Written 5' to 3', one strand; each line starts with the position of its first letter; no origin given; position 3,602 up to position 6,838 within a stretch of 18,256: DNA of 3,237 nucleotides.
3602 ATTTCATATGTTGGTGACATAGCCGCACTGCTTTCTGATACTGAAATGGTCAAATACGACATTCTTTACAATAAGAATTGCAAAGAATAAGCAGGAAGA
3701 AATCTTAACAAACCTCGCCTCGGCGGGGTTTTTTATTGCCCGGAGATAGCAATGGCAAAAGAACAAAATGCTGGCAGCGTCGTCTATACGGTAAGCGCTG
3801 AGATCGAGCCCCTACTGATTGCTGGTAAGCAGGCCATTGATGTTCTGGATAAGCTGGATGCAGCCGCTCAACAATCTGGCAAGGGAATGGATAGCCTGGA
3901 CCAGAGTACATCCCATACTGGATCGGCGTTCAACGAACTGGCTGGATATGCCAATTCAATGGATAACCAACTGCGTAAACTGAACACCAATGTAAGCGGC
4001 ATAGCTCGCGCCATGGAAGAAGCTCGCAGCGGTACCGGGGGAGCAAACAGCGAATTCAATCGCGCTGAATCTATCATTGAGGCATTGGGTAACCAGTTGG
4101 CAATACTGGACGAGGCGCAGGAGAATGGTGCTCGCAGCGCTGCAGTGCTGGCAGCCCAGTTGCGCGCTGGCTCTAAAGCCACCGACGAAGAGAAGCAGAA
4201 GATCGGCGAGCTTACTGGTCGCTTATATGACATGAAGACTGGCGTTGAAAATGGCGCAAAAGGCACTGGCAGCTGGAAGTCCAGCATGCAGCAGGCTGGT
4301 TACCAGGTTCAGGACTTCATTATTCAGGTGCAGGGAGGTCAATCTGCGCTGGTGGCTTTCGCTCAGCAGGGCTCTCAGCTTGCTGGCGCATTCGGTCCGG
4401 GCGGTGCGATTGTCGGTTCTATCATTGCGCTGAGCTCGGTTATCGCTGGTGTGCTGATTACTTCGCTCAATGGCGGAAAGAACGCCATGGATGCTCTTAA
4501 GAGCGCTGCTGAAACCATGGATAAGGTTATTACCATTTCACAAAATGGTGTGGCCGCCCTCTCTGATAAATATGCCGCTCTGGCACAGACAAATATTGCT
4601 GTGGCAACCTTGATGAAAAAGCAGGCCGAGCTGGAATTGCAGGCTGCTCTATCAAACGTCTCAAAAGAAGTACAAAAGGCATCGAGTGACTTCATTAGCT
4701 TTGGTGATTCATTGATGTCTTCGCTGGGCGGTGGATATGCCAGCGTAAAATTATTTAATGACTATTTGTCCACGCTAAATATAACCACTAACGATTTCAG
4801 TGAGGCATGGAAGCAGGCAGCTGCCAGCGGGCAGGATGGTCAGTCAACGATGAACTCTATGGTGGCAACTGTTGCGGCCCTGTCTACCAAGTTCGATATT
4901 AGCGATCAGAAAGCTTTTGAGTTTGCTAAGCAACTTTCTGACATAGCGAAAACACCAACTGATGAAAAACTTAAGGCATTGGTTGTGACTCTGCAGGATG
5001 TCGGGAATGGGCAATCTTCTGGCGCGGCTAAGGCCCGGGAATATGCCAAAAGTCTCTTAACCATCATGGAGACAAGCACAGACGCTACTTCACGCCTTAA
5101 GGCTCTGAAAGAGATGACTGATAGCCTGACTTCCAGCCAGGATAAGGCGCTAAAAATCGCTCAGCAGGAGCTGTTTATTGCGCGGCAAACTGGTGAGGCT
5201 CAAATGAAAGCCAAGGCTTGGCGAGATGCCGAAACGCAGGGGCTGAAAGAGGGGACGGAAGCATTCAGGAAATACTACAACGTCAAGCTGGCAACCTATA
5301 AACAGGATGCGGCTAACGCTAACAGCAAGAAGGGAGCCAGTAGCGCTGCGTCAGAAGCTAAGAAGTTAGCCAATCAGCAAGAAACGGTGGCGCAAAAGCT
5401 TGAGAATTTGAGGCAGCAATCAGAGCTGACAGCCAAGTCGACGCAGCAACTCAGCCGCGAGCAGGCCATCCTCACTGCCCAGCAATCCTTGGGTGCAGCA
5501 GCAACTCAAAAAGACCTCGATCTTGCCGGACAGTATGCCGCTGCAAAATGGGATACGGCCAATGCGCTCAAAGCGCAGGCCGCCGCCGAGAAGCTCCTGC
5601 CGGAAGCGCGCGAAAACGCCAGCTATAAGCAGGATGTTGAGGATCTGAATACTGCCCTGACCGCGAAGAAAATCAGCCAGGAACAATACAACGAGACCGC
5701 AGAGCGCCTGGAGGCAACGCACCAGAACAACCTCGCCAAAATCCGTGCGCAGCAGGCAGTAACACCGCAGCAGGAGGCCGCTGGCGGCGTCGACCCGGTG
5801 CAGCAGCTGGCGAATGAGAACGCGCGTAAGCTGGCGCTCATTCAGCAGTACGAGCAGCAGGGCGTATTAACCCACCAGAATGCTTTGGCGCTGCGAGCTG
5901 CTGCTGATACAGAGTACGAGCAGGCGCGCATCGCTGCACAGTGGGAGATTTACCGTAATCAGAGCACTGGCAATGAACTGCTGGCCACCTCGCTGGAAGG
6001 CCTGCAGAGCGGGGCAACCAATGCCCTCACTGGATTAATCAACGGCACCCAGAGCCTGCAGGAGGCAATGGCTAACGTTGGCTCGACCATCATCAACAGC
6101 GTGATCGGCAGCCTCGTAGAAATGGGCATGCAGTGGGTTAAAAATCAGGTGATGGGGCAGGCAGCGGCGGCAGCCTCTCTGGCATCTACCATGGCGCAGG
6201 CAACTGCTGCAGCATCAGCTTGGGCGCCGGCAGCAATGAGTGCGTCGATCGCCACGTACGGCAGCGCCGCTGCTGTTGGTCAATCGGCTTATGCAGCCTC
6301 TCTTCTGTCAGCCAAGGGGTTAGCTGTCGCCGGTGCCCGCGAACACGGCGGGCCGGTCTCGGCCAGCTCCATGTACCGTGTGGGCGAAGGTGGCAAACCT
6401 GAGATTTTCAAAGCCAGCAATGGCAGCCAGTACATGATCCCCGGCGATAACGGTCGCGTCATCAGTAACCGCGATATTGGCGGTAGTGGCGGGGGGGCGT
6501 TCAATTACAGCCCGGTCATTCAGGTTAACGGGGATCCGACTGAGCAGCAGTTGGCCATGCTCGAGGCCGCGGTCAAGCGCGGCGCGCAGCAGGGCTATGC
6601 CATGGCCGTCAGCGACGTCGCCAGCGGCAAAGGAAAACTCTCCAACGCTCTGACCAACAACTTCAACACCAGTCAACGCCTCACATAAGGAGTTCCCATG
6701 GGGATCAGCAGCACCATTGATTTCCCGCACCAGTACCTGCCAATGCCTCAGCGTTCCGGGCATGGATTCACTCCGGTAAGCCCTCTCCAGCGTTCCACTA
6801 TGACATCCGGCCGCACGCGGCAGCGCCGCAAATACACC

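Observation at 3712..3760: Repeated terminator-RBS junction cassette preceding the tape measure gene (first copy)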

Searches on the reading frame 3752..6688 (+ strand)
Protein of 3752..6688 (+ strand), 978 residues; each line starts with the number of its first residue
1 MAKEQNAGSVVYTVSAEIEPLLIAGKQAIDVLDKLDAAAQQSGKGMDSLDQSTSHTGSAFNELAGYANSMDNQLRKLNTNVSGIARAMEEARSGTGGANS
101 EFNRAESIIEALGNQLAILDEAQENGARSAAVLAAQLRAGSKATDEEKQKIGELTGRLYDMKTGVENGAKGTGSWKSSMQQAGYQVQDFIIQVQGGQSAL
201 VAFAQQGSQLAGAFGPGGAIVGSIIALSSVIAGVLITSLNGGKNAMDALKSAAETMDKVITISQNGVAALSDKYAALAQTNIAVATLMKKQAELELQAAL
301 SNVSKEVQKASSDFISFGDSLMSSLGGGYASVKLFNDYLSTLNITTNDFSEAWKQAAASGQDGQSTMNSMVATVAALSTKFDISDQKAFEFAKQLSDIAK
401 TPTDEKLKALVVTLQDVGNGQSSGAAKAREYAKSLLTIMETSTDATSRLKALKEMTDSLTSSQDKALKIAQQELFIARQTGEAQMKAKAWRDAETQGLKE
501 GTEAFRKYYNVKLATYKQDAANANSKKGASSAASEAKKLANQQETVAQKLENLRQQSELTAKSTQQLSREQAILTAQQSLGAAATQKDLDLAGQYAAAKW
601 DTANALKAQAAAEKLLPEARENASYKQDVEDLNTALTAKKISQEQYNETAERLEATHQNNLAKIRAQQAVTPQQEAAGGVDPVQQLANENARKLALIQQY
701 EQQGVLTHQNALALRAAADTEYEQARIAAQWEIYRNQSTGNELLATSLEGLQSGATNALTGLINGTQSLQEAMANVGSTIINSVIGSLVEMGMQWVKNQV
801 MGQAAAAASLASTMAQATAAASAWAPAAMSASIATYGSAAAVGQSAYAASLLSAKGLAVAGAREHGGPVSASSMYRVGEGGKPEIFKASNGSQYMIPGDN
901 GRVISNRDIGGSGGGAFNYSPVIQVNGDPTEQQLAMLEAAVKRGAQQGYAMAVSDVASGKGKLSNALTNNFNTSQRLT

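Call 17: search_protein_families(library=phrogs, proteins=[window:3752-6688:+], max_evalue=0.00001)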
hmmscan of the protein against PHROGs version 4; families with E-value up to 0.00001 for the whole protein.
window:3752-6688:+ (978 aa): 5 families
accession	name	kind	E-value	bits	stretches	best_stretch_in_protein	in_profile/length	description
phrog_1538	-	tail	4.2e-183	612.2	1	5-966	3-806/811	tail length tape measure protein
phrog_1107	-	tail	1.1e-170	571.1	2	265-975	585-1246/1252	tail length tape measure protein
phrog_19547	-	unknown function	1.9e-123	414.2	1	425-917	62-480/533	-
phrog_339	-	tail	9e-16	58.3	1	293-967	494-1119/1123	tail length tape measure protein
phrog_2854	-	tail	1.7e-07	31.3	1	390-972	257-849/855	tail length tape measure protein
